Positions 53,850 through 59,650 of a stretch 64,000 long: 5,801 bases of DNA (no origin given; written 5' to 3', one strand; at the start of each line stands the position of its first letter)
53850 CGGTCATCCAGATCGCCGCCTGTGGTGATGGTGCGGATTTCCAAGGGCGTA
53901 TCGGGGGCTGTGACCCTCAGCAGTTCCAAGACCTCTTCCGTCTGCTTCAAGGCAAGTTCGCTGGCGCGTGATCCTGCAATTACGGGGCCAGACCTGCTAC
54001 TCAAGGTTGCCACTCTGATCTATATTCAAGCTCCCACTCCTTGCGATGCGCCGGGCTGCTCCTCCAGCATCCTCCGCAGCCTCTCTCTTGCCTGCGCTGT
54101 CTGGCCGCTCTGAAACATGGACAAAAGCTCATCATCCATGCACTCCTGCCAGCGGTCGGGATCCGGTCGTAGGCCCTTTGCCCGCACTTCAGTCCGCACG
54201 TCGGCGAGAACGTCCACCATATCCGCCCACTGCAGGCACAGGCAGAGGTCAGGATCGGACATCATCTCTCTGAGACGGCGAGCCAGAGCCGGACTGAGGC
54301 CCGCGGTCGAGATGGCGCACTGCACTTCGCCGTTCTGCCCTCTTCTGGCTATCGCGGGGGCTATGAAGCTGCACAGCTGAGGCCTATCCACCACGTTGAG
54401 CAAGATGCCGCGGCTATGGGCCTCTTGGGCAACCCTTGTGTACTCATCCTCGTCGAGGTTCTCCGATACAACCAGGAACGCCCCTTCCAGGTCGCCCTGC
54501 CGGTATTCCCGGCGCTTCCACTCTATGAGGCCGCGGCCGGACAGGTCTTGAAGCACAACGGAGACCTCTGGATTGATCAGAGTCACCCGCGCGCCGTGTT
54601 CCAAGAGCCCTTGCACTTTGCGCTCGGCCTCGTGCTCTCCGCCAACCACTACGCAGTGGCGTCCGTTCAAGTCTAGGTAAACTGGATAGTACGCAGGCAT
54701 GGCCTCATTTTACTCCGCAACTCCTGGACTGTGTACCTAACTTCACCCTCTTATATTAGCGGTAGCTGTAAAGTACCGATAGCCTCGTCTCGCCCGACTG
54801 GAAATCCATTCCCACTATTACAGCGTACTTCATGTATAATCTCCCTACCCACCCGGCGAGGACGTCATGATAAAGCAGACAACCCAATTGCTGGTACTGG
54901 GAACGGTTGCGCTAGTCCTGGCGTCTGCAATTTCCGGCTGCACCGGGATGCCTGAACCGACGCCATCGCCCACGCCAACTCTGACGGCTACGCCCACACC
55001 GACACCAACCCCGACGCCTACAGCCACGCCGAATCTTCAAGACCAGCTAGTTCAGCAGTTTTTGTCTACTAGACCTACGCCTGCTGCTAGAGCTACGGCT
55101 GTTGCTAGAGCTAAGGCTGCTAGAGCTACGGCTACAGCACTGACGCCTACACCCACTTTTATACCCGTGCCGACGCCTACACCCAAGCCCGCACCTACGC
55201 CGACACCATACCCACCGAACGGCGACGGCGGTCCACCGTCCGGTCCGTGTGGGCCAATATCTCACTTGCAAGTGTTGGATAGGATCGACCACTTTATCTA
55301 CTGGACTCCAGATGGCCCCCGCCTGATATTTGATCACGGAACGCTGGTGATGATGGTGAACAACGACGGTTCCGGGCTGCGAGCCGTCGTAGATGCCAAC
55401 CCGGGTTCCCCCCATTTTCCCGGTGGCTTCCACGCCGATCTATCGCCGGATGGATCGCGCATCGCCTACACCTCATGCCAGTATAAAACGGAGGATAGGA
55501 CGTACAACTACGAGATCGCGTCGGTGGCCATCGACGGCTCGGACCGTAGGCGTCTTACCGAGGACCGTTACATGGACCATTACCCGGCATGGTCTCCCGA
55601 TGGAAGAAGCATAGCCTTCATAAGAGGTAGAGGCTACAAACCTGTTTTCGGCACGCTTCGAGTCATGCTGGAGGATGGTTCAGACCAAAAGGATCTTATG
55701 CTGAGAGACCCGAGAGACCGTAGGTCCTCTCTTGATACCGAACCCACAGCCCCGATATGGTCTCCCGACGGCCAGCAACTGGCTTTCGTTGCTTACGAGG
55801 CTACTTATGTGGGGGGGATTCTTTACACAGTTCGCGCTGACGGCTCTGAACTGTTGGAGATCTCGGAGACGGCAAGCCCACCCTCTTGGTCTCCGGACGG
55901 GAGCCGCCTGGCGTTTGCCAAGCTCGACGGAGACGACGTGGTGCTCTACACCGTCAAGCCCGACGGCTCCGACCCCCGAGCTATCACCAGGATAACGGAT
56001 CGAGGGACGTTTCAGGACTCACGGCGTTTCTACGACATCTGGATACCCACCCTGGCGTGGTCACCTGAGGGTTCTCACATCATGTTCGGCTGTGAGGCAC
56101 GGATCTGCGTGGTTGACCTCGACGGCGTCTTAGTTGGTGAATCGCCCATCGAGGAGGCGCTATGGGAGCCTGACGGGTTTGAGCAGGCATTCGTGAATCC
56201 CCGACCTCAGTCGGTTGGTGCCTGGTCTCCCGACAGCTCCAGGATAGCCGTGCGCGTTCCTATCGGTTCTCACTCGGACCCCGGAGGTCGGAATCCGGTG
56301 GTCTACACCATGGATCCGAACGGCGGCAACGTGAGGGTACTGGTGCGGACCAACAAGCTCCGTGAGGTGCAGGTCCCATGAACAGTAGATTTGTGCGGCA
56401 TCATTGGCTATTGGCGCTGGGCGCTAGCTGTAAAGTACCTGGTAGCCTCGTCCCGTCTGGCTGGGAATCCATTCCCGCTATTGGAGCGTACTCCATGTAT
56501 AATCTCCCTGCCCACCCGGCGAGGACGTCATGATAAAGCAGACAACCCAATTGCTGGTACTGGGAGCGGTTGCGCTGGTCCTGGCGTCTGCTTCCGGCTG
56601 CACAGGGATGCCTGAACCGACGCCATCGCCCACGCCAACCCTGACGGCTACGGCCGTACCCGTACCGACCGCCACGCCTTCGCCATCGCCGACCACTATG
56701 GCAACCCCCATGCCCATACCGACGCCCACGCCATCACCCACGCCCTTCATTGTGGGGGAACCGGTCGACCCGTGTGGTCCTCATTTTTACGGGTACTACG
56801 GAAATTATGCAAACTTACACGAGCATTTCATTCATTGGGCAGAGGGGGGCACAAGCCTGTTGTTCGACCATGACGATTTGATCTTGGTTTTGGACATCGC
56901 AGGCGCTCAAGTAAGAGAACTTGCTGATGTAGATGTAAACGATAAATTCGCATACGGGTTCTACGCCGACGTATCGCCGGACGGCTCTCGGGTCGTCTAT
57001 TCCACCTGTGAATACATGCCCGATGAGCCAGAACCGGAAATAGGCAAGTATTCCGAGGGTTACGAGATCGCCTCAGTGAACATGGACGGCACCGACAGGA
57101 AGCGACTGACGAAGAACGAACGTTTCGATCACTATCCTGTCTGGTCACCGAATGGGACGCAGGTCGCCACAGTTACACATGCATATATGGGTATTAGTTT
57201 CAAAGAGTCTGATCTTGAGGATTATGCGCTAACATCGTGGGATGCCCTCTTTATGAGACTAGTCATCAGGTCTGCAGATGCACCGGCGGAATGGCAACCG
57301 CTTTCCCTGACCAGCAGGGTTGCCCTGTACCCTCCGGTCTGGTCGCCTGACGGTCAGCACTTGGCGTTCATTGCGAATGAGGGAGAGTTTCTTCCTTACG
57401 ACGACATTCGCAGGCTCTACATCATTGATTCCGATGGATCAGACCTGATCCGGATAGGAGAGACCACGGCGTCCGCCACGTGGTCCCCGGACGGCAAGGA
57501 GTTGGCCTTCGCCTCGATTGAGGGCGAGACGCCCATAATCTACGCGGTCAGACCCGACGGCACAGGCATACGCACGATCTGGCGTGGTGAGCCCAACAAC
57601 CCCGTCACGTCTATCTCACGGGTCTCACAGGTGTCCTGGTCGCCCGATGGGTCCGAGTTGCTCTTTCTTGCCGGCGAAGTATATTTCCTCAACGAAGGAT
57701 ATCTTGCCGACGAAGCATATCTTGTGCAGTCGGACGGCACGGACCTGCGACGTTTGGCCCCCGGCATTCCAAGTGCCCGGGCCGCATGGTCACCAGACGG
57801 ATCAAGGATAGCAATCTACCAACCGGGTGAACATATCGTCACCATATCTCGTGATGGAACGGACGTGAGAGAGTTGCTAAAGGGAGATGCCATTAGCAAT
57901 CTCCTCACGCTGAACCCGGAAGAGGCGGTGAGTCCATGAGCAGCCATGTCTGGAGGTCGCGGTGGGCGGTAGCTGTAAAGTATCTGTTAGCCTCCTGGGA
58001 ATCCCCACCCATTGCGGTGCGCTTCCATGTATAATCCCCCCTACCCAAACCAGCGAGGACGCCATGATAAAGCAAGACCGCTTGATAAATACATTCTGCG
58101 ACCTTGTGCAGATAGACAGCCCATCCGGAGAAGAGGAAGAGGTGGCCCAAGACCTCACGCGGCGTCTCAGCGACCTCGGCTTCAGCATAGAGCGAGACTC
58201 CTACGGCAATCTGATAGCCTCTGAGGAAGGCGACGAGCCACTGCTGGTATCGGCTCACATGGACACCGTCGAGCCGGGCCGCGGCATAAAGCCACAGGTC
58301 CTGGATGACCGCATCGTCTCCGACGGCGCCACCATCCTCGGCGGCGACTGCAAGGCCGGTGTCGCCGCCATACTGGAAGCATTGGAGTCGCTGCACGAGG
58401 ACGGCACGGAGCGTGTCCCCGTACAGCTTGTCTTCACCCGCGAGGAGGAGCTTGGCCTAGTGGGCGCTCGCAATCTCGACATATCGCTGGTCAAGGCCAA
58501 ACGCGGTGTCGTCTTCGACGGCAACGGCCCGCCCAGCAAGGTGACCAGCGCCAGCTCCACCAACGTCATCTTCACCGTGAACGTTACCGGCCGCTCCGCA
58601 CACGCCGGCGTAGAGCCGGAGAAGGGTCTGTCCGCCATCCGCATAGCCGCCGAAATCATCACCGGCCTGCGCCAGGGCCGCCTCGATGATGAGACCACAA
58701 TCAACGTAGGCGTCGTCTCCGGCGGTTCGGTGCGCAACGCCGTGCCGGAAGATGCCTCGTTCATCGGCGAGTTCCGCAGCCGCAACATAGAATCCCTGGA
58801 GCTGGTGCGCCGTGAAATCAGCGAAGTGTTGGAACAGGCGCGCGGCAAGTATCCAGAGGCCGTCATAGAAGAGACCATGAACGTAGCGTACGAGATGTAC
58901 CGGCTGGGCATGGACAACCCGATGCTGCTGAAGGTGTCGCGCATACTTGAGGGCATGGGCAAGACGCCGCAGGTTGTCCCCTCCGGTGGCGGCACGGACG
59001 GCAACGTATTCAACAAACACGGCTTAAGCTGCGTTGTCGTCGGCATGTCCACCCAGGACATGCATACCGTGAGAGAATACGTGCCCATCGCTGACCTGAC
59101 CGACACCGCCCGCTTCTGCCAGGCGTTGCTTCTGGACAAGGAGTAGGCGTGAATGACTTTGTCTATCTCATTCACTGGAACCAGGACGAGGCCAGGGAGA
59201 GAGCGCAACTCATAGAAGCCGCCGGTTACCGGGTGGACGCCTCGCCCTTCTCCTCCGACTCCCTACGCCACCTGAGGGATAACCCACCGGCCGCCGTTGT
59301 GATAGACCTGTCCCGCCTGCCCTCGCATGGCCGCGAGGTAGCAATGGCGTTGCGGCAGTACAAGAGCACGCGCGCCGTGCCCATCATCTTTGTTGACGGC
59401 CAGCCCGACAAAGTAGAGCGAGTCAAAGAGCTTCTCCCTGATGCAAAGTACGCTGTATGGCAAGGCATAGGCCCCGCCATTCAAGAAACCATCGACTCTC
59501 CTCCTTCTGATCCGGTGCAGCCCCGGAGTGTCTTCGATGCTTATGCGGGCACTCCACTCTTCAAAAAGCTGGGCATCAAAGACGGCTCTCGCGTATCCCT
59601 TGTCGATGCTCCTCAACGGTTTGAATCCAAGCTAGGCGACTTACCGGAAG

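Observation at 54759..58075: A roughly 100-bp promoter/operator module plus the first four codons (MIKQ) is present three times before three consecutive genes, one of them unrelated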

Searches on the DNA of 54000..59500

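Call 5: search_rna_families(source=window, start=54000, end=59500, threshold=evalue, max_evalue=10)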
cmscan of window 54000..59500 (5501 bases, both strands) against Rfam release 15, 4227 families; matches with E-value up to 10: 0.
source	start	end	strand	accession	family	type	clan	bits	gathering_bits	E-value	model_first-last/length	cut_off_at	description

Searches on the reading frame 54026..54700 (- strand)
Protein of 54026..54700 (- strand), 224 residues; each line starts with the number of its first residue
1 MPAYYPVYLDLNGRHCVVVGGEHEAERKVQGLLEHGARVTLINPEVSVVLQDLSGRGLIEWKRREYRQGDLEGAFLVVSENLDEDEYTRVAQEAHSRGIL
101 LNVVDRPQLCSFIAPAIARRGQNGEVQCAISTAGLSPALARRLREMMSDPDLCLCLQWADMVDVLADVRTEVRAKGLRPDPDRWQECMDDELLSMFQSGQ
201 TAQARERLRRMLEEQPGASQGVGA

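Call 15: search_protein_families(library=pfam, proteins=[window:54026-54700:-])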
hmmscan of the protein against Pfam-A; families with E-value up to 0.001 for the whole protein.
window:54026-54700:- (224 aa): 2 families
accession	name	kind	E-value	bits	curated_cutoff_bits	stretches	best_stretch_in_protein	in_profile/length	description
PF13241.12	NAD_binding_7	-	1.2e-28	100.2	22.1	1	7-116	1-104/104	Putative NAD(P)-binding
PF14824.11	Sirohm_synth_M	-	1.7e-05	24.6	25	1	124-145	2-23/28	Sirohaem biosynthesis protein central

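Call 67: find_encoding_contigs(protein=window:54026-54700:-, flank=6000, max_places=10)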
Protein window:54026-54700:- (224 aa): no gene with exactly this product is on record in the collection.

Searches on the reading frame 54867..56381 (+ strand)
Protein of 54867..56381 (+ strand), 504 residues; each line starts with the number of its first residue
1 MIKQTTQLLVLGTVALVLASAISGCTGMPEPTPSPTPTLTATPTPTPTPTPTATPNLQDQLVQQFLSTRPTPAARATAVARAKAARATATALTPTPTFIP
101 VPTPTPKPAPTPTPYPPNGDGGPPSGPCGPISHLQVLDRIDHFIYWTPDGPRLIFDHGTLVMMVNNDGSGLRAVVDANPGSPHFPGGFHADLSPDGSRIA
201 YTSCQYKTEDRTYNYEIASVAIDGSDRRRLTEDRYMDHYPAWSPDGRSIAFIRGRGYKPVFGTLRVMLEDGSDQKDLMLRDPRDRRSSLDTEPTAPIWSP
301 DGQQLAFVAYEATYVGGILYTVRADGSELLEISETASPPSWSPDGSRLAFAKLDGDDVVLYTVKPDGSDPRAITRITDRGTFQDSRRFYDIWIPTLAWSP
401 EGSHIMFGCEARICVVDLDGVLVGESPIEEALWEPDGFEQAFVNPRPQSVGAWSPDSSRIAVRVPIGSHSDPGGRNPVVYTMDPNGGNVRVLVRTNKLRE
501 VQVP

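Call 15: search_protein_families(library=pfam, proteins=[window:54867-56381:+])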
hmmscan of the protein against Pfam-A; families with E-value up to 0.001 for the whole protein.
window:54867-56381:+ (504 aa): 3 families
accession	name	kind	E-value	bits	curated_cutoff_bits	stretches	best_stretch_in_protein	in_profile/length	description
PF07676.18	PD40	-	3.2e-25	87.9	20.9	1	227-256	1-30/38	WD40-like Beta Propeller Repeat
PF00930.27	DPPIV_N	-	4e-09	36.1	22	0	340-364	107-131/354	Dipeptidyl peptidase IV (DPP IV) N-terminal region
PF23775.1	Beta-prop_RIG_2nd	-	0.00081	19.3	80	0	393-420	40-68/278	RIG second beta-propeller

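Call 16: search_protein_families(library=ncbifam, proteins=[window:54867-56381:+])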
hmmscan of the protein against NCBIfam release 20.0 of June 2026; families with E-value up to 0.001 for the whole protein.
window:54867-56381:+ (504 aa): 4 families
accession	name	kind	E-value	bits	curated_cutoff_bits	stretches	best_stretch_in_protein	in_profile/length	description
TIGR02800.1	propeller_TolB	equivalog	1.4e-24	86.8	343.15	2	189-280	327-408/418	Tol-Pal system beta propeller repeat protein TolB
NF053518.1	DipepPtdsDpp5Prph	equivalog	8.9e-16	57.5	900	2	190-277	17-101/655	dipeptidyl-peptidase Dpp5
NF033523.0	lasso_peptidase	equivalog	4.9e-13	48.7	400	2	336-375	90-129/638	Atxe2 family lasso peptide isopeptidase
NF002183.0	PRK01029.1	equivalog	3e-12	46.3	405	2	192-252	288-344/429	Tol-Pal system protein TolB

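Call 35: find_homologous_proteins(query=window:54867-56381:+, max_evalue=1e-30)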
Query window:54867-56381:+ (504 aa): 385 proteins with E <= 1e-30 among 8000 candidates; the best 120 are listed.
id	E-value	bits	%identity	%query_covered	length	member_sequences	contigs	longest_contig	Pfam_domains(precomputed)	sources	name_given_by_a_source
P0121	3.5e-212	724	79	81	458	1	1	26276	PF10647.16,PF26549.1,PF00930.28,PF23381.2,PF26550.2,PF07676.19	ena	-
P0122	2.6e-159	549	71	73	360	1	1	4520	PF10647.16,PF26549.1,PF00930.28,PF23381.2,PF26550.2,PF07676.19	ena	-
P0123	3.1e-138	480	62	74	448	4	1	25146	PF10647.16,PF25174.2,PF26549.1,PF00930.28,PF23381.2,PF26550.2,PF07676.19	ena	-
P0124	2.8e-130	453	59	75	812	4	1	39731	PF23598.2,PF26549.1,PF00930.28,PF23381.2,PF00560.40,PF00028.24,PF12799.14,PF13855.13,PF07676.19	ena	-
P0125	5.4e-130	452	56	81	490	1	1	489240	PF26549.1,PF00930.28,PF23381.2,PF26550.2,PF07676.19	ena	-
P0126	5.0e-123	430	62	68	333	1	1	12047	PF10647.16,PF26549.1,PF00930.28,PF23381.2,PF26550.2,PF07676.19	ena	-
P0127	7.6e-122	426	64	68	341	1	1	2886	PF10647.16,PF26549.1,PF00930.28,PF23381.2,PF26550.2,PF07676.19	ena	-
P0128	1.3e-120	422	58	69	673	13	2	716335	PF26549.1,PF00930.28,PF00028.24,PF07676.19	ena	-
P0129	1.9e-117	411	63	66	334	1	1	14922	PF10647.16,PF25174.2,PF26549.1,PF00930.28,PF23381.2,PF26550.2,PF07676.19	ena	-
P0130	8.5e-105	369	51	73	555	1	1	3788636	PF26549.1,PF00930.28,PF23381.2,PF26550.2,PF07676.19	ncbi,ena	-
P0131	1.9e-90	322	51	69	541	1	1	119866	PF26549.1,PF00930.28,PF26550.2,PF07676.19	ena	-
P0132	1.1e-88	316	46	68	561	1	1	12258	PF25174.2,PF26549.1,PF00930.28,PF23381.2,PF26550.2,PF07676.19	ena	-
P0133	6.9e-83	297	49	70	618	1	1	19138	PF26549.1,PF00930.28,PF23381.2,PF26550.2,PF07676.19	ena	-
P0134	4.8e-81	291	47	66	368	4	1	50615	PF26549.1,PF00930.28,PF07676.19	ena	-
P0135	1.3e-77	280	47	69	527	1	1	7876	PF26549.1,PF00930.28,PF07676.19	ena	-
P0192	4.9e-51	192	32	56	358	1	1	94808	PF26549.1,PF00930.28,PF26550.2,PF07676.19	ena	-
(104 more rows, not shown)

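Call 36: find_encoding_contigs(protein=P0121, flank=4000, max_places=4)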
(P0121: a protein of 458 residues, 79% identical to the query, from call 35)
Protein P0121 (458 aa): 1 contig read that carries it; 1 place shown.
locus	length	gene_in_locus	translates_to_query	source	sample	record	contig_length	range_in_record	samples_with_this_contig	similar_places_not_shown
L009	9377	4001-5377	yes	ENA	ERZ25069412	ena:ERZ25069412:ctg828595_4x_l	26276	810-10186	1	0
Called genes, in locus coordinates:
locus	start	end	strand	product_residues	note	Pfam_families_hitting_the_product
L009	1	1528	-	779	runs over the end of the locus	?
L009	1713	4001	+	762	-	-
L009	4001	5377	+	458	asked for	PF23381:Beta-prop_IFT122_1st (faint), PF26550:Tricorn_2nd (weak), PF26549:Tricorn_N, PF00930:DPPIV_N (faint), PF07676:PD40, PF10647:Gmad1 (weak), PF26549:Tricorn_N (weak)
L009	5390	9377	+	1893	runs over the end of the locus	PF00560:LRR_1 (faint), PF12799:LRR_4 (faint), PF13855:LRR_8 (faint), PF00041:fn3, PF00028:Cadherin, PF23598:LRR_14, PF00028:Cadherin, PF00028:Cadherin, +5 more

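Call 46: find_encoding_contigs(protein=P0192, flank=8000, max_places=6)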
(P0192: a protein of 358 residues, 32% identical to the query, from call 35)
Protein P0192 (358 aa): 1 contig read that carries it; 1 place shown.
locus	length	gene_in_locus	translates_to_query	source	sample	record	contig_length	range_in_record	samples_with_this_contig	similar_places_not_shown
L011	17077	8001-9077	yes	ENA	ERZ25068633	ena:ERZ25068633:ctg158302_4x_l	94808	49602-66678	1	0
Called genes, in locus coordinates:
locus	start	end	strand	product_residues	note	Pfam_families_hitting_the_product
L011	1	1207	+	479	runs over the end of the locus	PF00083:Sugar_tr (faint), PF07690:MFS_1, PF12832:MFS_1_like (faint)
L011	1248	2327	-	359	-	PF00793:DAHP_synth_1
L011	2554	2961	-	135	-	PF10502:Peptidase_S26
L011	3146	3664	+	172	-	PF09055:Sod_Ni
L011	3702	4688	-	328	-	PF00490:ALAD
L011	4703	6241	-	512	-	PF00590:TP_methylase, PF02602:HEM4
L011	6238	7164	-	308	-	PF01379:Porphobil_deam, PF03900:Porphobil_deamC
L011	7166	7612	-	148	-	PF13241:NAD_binding_7 (faint), PF14824:Sirohm_synth_M (weak)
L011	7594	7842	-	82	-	PF13241:NAD_binding_7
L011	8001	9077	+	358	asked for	PF07676:PD40 (faint), PF00930:DPPIV_N (faint), PF26550:Tricorn_2nd (faint), PF26549:Tricorn_N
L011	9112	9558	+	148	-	-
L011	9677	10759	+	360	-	PF04389:Peptidase_M28, PF05343:Peptidase_M42 (faint), PF01546:Peptidase_M20, PF07687:M20_dimer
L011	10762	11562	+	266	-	-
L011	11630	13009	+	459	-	PF01575:MaoC_dehydratas (faint), PF13452:FAS1_DH_region (weak)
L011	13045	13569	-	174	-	PF00156:Pribosyltran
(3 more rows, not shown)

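Call 48: find_homologous_proteins(query=window:54867-56381:+, region=1-40, max_evalue=0.001)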
Query window:54867-56381:+, residues 1-40 (40 aa): 3 proteins with E <= 0.001 among 79 candidates.
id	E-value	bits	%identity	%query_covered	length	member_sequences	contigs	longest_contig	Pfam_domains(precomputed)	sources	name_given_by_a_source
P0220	3.8e-11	58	70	95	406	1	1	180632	PF00028.24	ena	-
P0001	7.3e-11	58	95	100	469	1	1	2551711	PF26549.1,PF00930.28,PF23381.2,PF26550.2,PF07676.19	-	-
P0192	4.8e-8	49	100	75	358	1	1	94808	PF26549.1,PF00930.28,PF26550.2,PF07676.19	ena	-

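Call 49: find_encoding_contigs(protein=P0220, flank=6000, max_places=4)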
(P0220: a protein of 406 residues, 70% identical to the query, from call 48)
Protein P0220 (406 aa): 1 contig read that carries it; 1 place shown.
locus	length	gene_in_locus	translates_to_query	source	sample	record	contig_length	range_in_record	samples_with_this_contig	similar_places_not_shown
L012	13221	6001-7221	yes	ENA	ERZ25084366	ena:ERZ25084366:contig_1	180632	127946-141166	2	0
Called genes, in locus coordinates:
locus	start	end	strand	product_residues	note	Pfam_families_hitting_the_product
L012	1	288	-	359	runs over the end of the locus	PF00793:DAHP_synth_1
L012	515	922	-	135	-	PF10502:Peptidase_S26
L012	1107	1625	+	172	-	PF09055:Sod_Ni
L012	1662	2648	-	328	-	PF00490:ALAD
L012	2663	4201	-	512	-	PF00590:TP_methylase, PF02602:HEM4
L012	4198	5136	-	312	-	PF01379:Porphobil_deam, PF03900:Porphobil_deamC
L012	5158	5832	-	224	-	PF13241:NAD_binding_7, PF14824:Sirohm_synth_M (weak)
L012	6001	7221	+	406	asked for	PF00028:Cadherin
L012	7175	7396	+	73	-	PF13855:LRR_8 (weak), PF12799:LRR_4, PF00560:LRR_1 (faint)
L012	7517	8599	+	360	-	PF04389:Peptidase_M28 (weak), PF05343:Peptidase_M42 (faint), PF01546:Peptidase_M20, PF07687:M20_dimer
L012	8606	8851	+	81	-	-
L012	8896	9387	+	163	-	-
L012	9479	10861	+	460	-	PF01575:MaoC_dehydratas (faint), PF13452:FAS1_DH_region (weak)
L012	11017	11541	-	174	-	PF00156:Pribosyltran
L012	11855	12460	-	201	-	PF05977:MFS_3, PF07690:MFS_1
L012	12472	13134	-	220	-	PF05977:MFS_3, PF07690:MFS_1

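Call 76: find_encoding_contigs(protein=L012:5158-5832:-, flank=5000, max_places=10)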
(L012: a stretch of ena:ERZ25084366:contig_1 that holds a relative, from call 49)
Protein L012:5158-5832:- (224 aa): 1 contig read that carries it; 1 place shown.
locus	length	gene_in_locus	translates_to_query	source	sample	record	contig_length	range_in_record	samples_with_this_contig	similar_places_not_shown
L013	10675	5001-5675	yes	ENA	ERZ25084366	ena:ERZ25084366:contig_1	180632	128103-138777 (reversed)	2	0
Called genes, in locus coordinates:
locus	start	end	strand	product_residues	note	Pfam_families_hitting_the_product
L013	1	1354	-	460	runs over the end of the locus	PF01575:MaoC_dehydratas (faint), PF13452:FAS1_DH_region (weak)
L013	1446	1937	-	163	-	-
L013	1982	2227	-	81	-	-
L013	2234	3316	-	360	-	PF04389:Peptidase_M28 (weak), PF05343:Peptidase_M42 (faint), PF01546:Peptidase_M20, PF07687:M20_dimer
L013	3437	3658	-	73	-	PF13855:LRR_8 (weak), PF12799:LRR_4, PF00560:LRR_1 (faint)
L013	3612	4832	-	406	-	PF00028:Cadherin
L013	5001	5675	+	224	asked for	PF13241:NAD_binding_7, PF14824:Sirohm_synth_M (weak)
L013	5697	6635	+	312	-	PF01379:Porphobil_deam, PF03900:Porphobil_deamC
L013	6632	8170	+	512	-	PF00590:TP_methylase, PF02602:HEM4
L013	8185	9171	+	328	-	PF00490:ALAD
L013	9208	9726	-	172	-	PF09055:Sod_Ni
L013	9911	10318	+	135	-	PF10502:Peptidase_S26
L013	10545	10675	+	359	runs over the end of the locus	PF00793:DAHP_synth_1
